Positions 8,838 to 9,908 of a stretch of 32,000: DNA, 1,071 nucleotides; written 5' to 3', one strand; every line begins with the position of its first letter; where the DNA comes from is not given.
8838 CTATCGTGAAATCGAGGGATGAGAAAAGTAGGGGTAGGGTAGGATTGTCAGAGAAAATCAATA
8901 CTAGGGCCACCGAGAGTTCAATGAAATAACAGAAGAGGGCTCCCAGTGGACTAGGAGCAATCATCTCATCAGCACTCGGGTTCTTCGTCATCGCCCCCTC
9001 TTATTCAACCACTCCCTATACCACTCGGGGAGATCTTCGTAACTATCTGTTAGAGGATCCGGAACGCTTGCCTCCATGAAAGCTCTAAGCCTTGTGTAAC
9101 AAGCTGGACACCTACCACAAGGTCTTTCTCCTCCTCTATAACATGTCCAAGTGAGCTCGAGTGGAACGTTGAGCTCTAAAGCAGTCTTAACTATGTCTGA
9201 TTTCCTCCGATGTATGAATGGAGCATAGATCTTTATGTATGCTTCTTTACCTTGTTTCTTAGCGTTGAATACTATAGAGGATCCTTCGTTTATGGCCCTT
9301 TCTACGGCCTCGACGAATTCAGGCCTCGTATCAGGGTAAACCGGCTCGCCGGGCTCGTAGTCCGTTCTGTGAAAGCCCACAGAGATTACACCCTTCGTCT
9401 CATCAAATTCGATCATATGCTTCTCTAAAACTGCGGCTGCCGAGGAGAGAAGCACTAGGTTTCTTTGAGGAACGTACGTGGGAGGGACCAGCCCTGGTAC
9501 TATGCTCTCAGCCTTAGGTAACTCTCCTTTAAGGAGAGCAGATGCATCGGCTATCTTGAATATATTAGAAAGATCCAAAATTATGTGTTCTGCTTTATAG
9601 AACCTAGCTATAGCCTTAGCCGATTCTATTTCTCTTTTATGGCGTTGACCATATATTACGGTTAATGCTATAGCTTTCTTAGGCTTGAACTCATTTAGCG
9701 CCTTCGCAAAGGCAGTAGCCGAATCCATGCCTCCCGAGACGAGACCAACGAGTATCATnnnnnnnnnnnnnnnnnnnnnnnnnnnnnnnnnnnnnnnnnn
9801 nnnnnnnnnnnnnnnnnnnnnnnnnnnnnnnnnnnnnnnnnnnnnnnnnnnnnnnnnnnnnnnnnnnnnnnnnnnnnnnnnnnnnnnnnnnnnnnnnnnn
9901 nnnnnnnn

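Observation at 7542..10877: Tightly coupled string: MqnE/CofH-family radical SAM, QueC, two small membrane proteins and an Nth-type glycosylase, a non-canonical 7-deazaguanine neighbourhood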

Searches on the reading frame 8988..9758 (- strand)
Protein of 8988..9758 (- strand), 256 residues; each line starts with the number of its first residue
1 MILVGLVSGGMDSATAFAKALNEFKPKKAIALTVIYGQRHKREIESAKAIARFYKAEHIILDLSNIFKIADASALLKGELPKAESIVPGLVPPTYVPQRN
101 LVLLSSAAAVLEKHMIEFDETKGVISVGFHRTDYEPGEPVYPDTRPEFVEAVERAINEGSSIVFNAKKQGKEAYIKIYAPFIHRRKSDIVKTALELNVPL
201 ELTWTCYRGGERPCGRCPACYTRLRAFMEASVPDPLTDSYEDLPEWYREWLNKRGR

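Call 3: search_protein_families(library=pfam, proteins=[window:8988-9758:-], max_evalue=0.01)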
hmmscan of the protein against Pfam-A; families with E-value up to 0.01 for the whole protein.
window:8988-9758:- (256 aa): 6 families
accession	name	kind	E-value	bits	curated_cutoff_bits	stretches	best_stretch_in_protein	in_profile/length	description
PF06508.19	QueC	-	1.3e-51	175.5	22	1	4-230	3-209/210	Queuosine biosynthesis protein QueC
PF02540.23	NAD_synthase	-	0.00072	19.2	21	1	3-72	22-90/242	NAD synthase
PF00733.27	Asn_synthase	-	0.0039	17.3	21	1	6-64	23-80/354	Asparagine synthase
PF01171.26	ATP_bind_3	-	0.0049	17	27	0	4-64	4-64/182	PP-loop family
PF07071.17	KDGP_aldolase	-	0.009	16.3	26.7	0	2-97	28-116/218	KDGP aldolase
PF19932.4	DUF6395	-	0.0095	16.4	25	0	188-222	22-58/174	Family of unknown function (DUF6395)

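Call 4: search_protein_families(library=ncbifam, proteins=[window:8988-9758:-], max_evalue=0.01)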
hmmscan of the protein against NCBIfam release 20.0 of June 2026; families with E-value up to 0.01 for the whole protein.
window:8988-9758:- (256 aa): 6 families
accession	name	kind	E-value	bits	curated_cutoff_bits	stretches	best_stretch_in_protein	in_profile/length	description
TIGR00364.1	TIGR00364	equivalog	2e-43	148.3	150.3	1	5-223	3-201/201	7-cyano-7-deazaguanine synthase QueC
NF008317.0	PRK11106.1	equivalog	1.3e-22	80.2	378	1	6-226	7-209/231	7-cyano-7-deazaguanine synthase QueC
TIGR00268.2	TIGR00268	equivalog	2.1e-05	24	150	1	7-66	20-79/259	ATP-dependent sacrificial sulfur transferase LarE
TIGR00552.1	nadE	equivalog_domain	0.00054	19.3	63.65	1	4-74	27-97/251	NAD(+) synthase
TIGR02432.1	lysidine_TilS_N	equivalog_domain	0.0022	18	93.6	0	7-64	6-64/189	tRNA lysidine(34) synthetase TilS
NF010587.0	PRK13980.1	equivalog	0.0023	17.2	255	1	7-68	38-99/267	NAD+ synthase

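Call 25: find_homologous_proteins(query=window:8988-9758:-, max_evalue=1e-10)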
Query window:8988-9758:- (256 aa): 2064 proteins with E <= 1e-10 among 8000 candidates; the best 120 are listed.
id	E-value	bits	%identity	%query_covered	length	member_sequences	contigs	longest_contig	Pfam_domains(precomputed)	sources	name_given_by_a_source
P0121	2.3e-168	577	100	100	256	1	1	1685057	PF06508.20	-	-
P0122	9.5e-130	450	75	100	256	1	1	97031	PF00733.28,PF06508.20,PF02540.24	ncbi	-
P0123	3.4e-128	445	75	100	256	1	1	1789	PF00733.28,PF06508.20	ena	-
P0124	1.2e-127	443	72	100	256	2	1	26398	PF06508.20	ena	-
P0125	1.8e-127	443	75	100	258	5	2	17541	PF06508.20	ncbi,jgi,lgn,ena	-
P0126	1.5e-125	436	75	100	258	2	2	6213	PF00733.28,PF06508.20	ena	-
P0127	1.9e-125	436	73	100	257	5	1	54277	PF06508.20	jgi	-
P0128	6.3e-124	431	74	100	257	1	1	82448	PF06508.20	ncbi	-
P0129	4.1e-123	428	74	99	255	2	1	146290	PF06508.20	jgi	-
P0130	1.3e-120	420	71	100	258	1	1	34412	PF00733.28,PF06508.20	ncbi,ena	-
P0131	1.1e-118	414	71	98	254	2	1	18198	PF06508.20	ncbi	-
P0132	1.5e-118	414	72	96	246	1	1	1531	PF06508.20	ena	-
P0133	6.3e-116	405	69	100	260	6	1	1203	PF06508.20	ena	-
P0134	3.8e-113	396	68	100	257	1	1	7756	PF06508.20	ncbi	-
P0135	1.5e-109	384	67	96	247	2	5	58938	PF06508.20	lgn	-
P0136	4.3e-73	265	52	99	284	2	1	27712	PF06508.20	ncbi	-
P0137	2.5e-72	262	49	100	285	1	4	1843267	PF06508.20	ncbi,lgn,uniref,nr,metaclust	ncbi:exsB protein [Pyrolobus fumarii 1A]|uniref:7-cyano-7-deazaguanine synthase n=1 Tax=Pyrolobus fu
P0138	2.8e-72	262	50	99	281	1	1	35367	PF06508.20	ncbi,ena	-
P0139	4.3e-72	261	50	99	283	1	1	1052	PF06508.20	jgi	jgi:7-cyano-7-deazaguanine synthase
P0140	4.3e-72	261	53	99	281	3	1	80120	PF06508.20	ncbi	-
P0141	5.9e-70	254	75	55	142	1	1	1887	PF06508.20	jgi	jgi:7-cyano-7-deazaguanine synthase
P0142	1.4e-67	247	49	98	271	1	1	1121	PF06508.20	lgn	-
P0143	1.9e-67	246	53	88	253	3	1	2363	PF06508.20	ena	-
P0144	3.4e-67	245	48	99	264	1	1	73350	PF06508.20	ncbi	-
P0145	1.4e-64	237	44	98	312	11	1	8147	PF00733.28,PF06508.20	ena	-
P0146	1.4e-63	233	44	99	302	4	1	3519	PF06508.20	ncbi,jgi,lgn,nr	ncbi:MAG TPA: 7-cyano-7-deazaguanine synthase [Pyrodictium sp.]|nr:7-cyano-7-deazaguanine synthase [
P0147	2.1e-63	233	50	99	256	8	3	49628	PF06508.20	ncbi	-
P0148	6.1e-63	231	47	98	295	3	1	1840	PF06508.20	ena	-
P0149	7.0e-63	231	43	98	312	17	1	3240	PF06508.20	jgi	-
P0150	8.4e-62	228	50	97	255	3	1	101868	PF06508.20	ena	-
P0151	2.6e-61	226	49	97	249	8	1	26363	PF00733.28,PF06508.20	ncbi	-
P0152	3.3e-61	226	46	100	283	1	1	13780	PF06508.20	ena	-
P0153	9.0e-61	224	47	99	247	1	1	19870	PF06508.20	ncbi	-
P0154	6.5e-60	221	47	98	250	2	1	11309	PF00733.28,PF06508.20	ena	-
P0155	2.3e-59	220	47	100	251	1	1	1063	PF06508.20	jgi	-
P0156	3.5e-59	219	48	98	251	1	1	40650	PF00733.28,PF06508.20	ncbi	-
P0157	4.8e-59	219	48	98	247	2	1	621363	PF00733.28,PF06508.20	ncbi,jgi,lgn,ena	-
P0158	5.3e-56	209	43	100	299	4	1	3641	PF06508.20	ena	-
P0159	3.8e-53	199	44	98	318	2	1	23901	PF06508.20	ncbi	-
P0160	4.3e-45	173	41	99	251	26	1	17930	PF00733.28,PF06508.20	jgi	-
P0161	2.4e-42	164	44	93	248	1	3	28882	PF06508.20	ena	-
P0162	8.2e-42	162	42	100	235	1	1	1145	PF00733.28,PF06508.20,PF02568.21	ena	-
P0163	8.3e-42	162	41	97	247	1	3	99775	PF00733.28,PF06508.20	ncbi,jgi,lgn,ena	-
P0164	2.5e-41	161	41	91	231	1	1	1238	PF00733.28,PF06508.20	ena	-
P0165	9.1e-41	159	44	90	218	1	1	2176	PF06508.20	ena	-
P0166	1.8e-40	158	41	92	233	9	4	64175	PF00733.28,PF06508.20,PF02540.24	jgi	jgi:7-cyano-7-deazaguanine synthase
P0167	3.5e-40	157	44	90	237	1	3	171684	PF00733.28,PF06508.20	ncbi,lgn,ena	-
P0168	3.9e-40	157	44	90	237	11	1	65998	PF00733.28,PF06508.20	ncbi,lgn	-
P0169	7.3e-40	156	42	90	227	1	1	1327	PF06508.20,PF02540.24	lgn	-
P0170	9.2e-40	155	44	90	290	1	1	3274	PF00733.28,PF06508.20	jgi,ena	-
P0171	1.3e-39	155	42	91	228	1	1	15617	PF00733.28,PF06508.20,PF02568.21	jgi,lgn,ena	-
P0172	1.3e-39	155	44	90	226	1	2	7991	PF00733.28,PF06508.20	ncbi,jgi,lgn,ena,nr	ncbi:MAG TPA: 7-cyano-7-deazaguanine synthase QueC [Thermoplasmata archaeon]|nr:7-cyano-7-deazaguani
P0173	2.0e-39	154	43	90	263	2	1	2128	PF00733.28,PF06508.20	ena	-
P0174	2.9e-39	154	42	91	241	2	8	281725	PF00733.28,PF06508.20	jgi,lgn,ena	jgi:7-cyano-7-deazaguanine synthase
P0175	3.8e-39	153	42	91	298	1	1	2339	PF00733.28,PF06508.20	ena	-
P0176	4.5e-39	153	42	85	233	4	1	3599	PF00733.28,PF06508.20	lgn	-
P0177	5.4e-39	153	42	92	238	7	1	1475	PF00733.28,PF06508.20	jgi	jgi:7-cyano-7-deazaguanine synthase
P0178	5.4e-39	153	41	91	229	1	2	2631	PF00733.28,PF06508.20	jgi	jgi:7-cyano-7-deazaguanine synthase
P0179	7.0e-39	153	41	91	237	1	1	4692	PF06508.20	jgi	jgi:7-cyano-7-deazaguanine synthase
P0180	7.6e-39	152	41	91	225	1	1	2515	PF06508.20,PF02540.24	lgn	-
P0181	7.9e-39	152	41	91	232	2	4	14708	PF06508.20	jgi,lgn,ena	-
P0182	1.0e-38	152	44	91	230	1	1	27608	PF06508.20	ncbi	ncbi:MAG: 7-cyano-7-deazaguanine synthase QueC [Candidatus Omnitrophota bacterium]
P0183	1.0e-38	152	39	90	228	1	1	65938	PF00733.28,PF06508.20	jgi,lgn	jgi:7-cyano-7-deazaguanine synthase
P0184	1.4e-38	152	42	91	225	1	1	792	PF00733.28,PF06508.20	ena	-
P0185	1.7e-38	151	41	91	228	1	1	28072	PF06508.20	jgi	jgi:7-cyano-7-deazaguanine synthase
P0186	2.8e-38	151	42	90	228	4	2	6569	PF00733.28,PF06508.20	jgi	-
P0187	2.8e-38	151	43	90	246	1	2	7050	PF00733.28,PF06508.20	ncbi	ncbi:MAG: 7-cyano-7-deazaguanine synthase QueC [Thermoplasmata archaeon]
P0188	3.3e-38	150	40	91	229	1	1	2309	PF00733.28,PF06508.20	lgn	-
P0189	3.4e-38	150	43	91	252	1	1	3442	PF00733.28,PF06508.20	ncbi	-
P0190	3.4e-38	150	42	91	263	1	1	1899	PF00733.28,PF06508.20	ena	-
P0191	4.7e-38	150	39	90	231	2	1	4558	PF00733.28,PF06508.20,PF02540.24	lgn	-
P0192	4.9e-38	150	40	90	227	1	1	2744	PF06508.20,PF02568.21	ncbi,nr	ncbi:MAG: 7-cyano-7-deazaguanine synthase QueC [Candidatus Omnitrophica bacterium]|nr:7-cyano-7-deaz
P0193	5.5e-38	150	40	91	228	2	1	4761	PF06508.20,PF02540.24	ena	-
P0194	7.5e-38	149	41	90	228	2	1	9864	PF00733.28,PF06508.20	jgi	-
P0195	8.0e-38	149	44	89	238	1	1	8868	PF00733.28,PF06508.20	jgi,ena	jgi:7-cyano-7-deazaguanine synthase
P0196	8.7e-38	149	40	92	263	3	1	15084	PF00733.28,PF06508.20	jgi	jgi:7-cyano-7-deazaguanine synthase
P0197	1.0e-37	149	41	90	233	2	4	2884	PF00733.28,PF06508.20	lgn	-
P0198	1.0e-37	149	42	91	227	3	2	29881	PF00733.28,PF06508.20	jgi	-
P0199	1.1e-37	149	41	91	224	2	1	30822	PF06508.20,PF02568.21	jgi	jgi:7-cyano-7-deazaguanine synthase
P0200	1.2e-37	149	43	90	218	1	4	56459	PF06508.20,PF02540.24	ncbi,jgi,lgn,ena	-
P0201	1.3e-37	148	43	88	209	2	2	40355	PF06508.20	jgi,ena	jgi:7-cyano-7-deazaguanine synthase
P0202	1.4e-37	148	44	90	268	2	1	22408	PF00733.28,PF06508.20,PF02568.21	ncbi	ncbi:MAG: 7-cyano-7-deazaguanine synthase QueC [Thermoplasmatota archaeon]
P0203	1.6e-37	148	39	90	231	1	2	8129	PF00733.28,PF06508.20,PF02540.24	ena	-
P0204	1.7e-37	148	39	96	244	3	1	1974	PF00733.28,PF06508.20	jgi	jgi:7-cyano-7-deazaguanine synthase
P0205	1.8e-37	148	41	91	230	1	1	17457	PF00733.28,PF06508.20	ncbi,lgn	-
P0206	1.9e-37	148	40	92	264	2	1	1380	PF00733.28,PF06508.20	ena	-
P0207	2.0e-37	148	41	90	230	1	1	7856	PF00733.28,PF06508.20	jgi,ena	-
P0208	2.2e-37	148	39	90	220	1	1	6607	PF00733.28,PF06508.20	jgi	jgi:7-cyano-7-deazaguanine synthase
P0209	2.4e-37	148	42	90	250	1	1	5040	PF00733.28,PF06508.20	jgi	jgi:7-cyano-7-deazaguanine synthase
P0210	2.7e-37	147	40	90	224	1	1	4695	PF00733.28,PF06508.20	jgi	jgi:7-cyano-7-deazaguanine synthase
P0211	2.9e-37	147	44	90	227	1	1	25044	PF06508.20,PF02568.21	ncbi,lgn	ncbi:MAG: 7-cyano-7-deazaguanine synthase QueC [Candidatus Omnitrophota bacterium]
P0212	3.1e-37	147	40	91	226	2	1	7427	PF00733.28,PF06508.20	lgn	-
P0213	3.2e-37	147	43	91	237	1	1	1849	PF06508.20,PF02568.21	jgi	jgi:7-cyano-7-deazaguanine synthase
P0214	3.4e-37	147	42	90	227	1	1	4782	PF00733.28,PF06508.20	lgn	-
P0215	3.5e-37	147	41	90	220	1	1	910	PF00733.28,PF06508.20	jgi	jgi:7-cyano-7-deazaguanine synthase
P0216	3.9e-37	147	42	90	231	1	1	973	PF00733.28,PF06508.20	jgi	-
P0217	4.1e-37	147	40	90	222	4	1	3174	PF06508.20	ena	-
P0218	4.4e-37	147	38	90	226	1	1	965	PF00733.28,PF06508.20,PF02540.24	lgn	-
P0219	4.5e-37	147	42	91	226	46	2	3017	PF00733.28,PF06508.20,PF02540.24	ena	-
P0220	4.6e-37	147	40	91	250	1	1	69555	PF00733.28,PF06508.20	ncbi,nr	ncbi:MAG: 7-cyano-7-deazaguanine synthase QueC [Thermoplasmata archaeon]|nr:7-cyano-7-deazaguanine s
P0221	5.2e-37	146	44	91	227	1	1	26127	PF00733.28,PF06508.20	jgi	jgi:7-cyano-7-deazaguanine synthase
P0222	5.4e-37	146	42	93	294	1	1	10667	PF06508.20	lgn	-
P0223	5.4e-37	146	40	91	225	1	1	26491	PF00733.28,PF06508.20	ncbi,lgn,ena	-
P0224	5.5e-37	146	40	91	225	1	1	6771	PF00733.28,PF06508.20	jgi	-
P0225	5.5e-37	146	39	90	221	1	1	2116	PF00733.28,PF06508.20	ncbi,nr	ncbi:MAG: 7-cyano-7-deazaguanine synthase QueC [Acidimicrobiales bacterium]|nr:7-cyano-7-deazaguanin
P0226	5.8e-37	146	41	89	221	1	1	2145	PF00733.28,PF06508.20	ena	-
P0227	5.8e-37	146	41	90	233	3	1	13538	PF00733.28,PF06508.20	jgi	-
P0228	6.5e-37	146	41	91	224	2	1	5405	PF06508.20,PF02568.21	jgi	-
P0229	6.7e-37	146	41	92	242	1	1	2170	PF00733.28,PF06508.20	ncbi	-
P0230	7.4e-37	146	40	89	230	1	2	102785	PF00733.28,PF06508.20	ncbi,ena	-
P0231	7.5e-37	146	41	89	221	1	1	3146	PF00733.28,PF06508.20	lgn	-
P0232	7.7e-37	146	40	91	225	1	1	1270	PF00733.28,PF06508.20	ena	-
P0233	7.7e-37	146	39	95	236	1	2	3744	PF00733.28,PF06508.20,PF02568.21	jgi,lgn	jgi:7-cyano-7-deazaguanine synthase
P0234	7.9e-37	146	40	90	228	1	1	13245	PF00733.28,PF06508.20,PF02568.21,PF00764.26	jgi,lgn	jgi:7-cyano-7-deazaguanine synthase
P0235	8.6e-37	146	41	90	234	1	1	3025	PF00733.28,PF06508.20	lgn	-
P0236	9.3e-37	146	42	88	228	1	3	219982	PF00733.28,PF06508.20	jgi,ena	jgi:7-cyano-7-deazaguanine synthase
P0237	9.4e-37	146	42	90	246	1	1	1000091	PF00733.28,PF06508.20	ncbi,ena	-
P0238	1.0e-36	145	39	90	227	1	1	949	PF00733.28,PF06508.20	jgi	jgi:7-cyano-7-deazaguanine synthase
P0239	1.0e-36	145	41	90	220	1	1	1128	PF06508.20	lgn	-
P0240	1.1e-36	145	39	90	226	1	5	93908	PF00733.28,PF06508.20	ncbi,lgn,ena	-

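Call 26: find_encoding_contigs(protein=P0137, flank=10000, max_places=1)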
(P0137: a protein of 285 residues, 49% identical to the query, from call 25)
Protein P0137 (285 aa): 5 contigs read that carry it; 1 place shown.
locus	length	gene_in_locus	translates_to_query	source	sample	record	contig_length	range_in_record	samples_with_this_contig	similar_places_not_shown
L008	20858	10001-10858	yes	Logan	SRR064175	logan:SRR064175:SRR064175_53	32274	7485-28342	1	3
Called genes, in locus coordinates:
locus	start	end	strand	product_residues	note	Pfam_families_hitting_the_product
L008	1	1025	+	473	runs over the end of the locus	PF12838:Fer4_7 (faint), PF13187:Fer4_9 (faint), PF12797:Fer4_2 (faint), PF13183:Fer4_8, PF13237:Fer4_10 (weak), PF13484:Fer4_16 (faint), PF13534:Fer4_17, PF02754:CCG (faint)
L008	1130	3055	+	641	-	PF27537:HoxH (weak), PF00374:NiFeSe_Hases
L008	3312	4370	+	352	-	PF01262:AlaDh_PNT_C (faint), PF00070:Pyr_redox (faint), PF07992:Pyr_redox_2, PF12831:FAD_oxidored (faint), PF13450:NAD_binding_8 (faint), PF13738:Pyr_redox_3 (faint)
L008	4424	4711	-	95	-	-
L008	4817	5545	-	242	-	-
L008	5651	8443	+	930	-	-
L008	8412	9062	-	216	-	PF00702:Hydrolase, PF12710:HAD, PF08282:Hydrolase_3 (weak)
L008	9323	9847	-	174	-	-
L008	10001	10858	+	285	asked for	PF06508:QueC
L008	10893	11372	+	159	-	PF00300:His_Phos_1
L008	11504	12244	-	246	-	-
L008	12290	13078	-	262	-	PF00106:adh_short, PF23441:SDR, PF13561:adh_short_C2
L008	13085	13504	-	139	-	PF11969:DcpS_C, PF01230:HIT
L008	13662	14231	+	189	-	PF09970:DUF2204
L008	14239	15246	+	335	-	PF10432:bact-PGI_C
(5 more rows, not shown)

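Call 27: find_encoding_contigs(protein=P0157, flank=10000, max_places=1)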
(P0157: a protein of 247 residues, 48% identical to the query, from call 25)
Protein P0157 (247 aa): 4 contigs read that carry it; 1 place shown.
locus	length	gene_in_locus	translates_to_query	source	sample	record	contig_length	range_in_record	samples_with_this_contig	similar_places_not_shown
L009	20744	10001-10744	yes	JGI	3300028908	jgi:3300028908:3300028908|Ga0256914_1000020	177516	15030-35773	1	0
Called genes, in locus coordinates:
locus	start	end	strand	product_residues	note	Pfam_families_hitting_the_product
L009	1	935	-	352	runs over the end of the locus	-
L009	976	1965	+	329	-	PF22082:TtuA_LIM_N (weak), PF01171:ATP_bind_3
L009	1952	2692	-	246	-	PF01842:ACT, PF13291:ACT_4 (weak)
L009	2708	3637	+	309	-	PF08902:DUF1848 (faint), PF20903:SPL (weak), PF04055:Radical_SAM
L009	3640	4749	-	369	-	PF01008:IF-2B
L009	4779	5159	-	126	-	PF01880:Desulfoferrodox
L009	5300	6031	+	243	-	PF04010:DUF357, PF01467:CTP_transf_like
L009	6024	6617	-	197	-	-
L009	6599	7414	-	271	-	PF02353:CMAS (weak), PF13679:Methyltransf_32 (weak), PF13489:Methyltransf_23 (weak), PF02475:TRM5-TYW2_MTfase (weak), PF13847:Methyltransf_31, PF08241:Methyltransf_11, PF08242:Methyltransf_12, PF13649:Methyltransf_25, +3 more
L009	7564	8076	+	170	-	-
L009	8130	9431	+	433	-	PF01336:tRNA_anti-codon, PF00152:tRNA-synt_2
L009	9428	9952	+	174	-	PF01974:tRNA_int_endo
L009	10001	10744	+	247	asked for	PF00733:Asn_synthase (weak), PF06508:QueC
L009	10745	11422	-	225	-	PF13353:Fer4_12 (weak), PF04055:Radical_SAM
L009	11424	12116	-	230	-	PF00977:His_biosynth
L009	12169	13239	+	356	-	PF01968:Hydantoinase_A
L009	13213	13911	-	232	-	PF04476:4HFCP_synth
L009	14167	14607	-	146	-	PF00571:CBS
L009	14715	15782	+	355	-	-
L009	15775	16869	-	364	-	PF05496:RuvB_N, PF13481:AAA_25 (weak), PF13177:DNA_pol3_delta2, PF00004:AAA, PF13173:AAA_14 (weak), PF21960:RCF1-5-like_lid, PF25361:AAA_lid_RFC1 (weak), PF08542:Rep_fac_C, +2 more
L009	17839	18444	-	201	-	-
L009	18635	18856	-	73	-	-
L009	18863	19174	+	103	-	-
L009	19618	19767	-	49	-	-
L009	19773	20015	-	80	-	-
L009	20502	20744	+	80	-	-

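Call 29: search_protein_families(library=ncbifam, proteins=[L009:10745-11422:-], max_evalue=0.001)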
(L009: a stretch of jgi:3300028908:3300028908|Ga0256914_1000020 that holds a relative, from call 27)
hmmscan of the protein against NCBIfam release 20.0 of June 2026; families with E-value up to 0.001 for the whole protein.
L009:10745-11422:- (225 aa): 38 families (the best 25 are shown)
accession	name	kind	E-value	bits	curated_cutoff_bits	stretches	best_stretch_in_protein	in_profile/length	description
TIGR03963.1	rSAM_QueE_Clost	equivalog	7.5e-29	101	260.1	1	6-192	2-183/219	putative 7-carboxy-7-deazaguanine synthase QueE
TIGR04349.1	rSAM_QueE_gams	hypoth_equivalog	3.3e-25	89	300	1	5-182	1-165/210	7-carboxy-7-deazaguanine synthase QueE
TIGR03365.1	Bsubt_queE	equivalog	1.7e-22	80.1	206.1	1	5-193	3-189/238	7-carboxy-7-deazaguanine synthase QueE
TIGR04508.1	queE_Cx14CxxC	equivalog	1.3e-18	67.7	240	1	6-130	2-136/208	7-carboxy-7-deazaguanine synthase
TIGR04322.1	rSAM_QueE_Ecoli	equivalog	1.3e-16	60.8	200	2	11-46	1-36/215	7-carboxy-7-deazaguanine synthase QueE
TIGR02495.1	NrdG2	equivalog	1.7e-12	47.1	131.15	1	22-132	15-127/193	anaerobic ribonucleoside-triphosphate reductase activating protein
TIGR02493.1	PFLA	equivalog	7.3e-11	41.9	231.75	1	17-189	12-197/235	pyruvate formate-lyase-activating protein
NF038283.1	viperin_w_prok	equivalog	2.6e-07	30.1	180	1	31-183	10-171/281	viperin family antiviral radical SAM protein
NF045702.1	rSAM_GDGT_ether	equivalog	3.2e-07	29.4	450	1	32-109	95-174/486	tetraether lipid synthase Tes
TIGR02666.1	moaA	equivalog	5e-07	29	284.05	1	28-109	12-101/336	GTP 3',8-cyclase MoaA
TIGR02494.1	PFLE_PFLC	subfamily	2e-06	27.3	174.35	0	76-134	128-190/293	glycyl-radical enzyme activating protein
TIGR04084.1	rSAM_AF0577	subfamily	2.5e-06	26.7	225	1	32-169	6-146/347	TIGR04084 family radical SAM/SPASM domain-containing protein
TIGR03977.1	rSAM_pair_HxsC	equivalog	4.6e-06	25.7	267.9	1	32-108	34-108/292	His-Xaa-Ser system radical SAM maturase HxsC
TIGR04317.1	W_rSAM_matur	equivalog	6e-06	25.6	380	1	31-181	12-178/349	tungsten cofactor oxidoreductase radical SAM maturase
TIGR04041.1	activase_YjjW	hypoth_equivalog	1.2e-05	24.9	250.2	0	77-127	114-168/276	YjjW family glycine radical enzyme activase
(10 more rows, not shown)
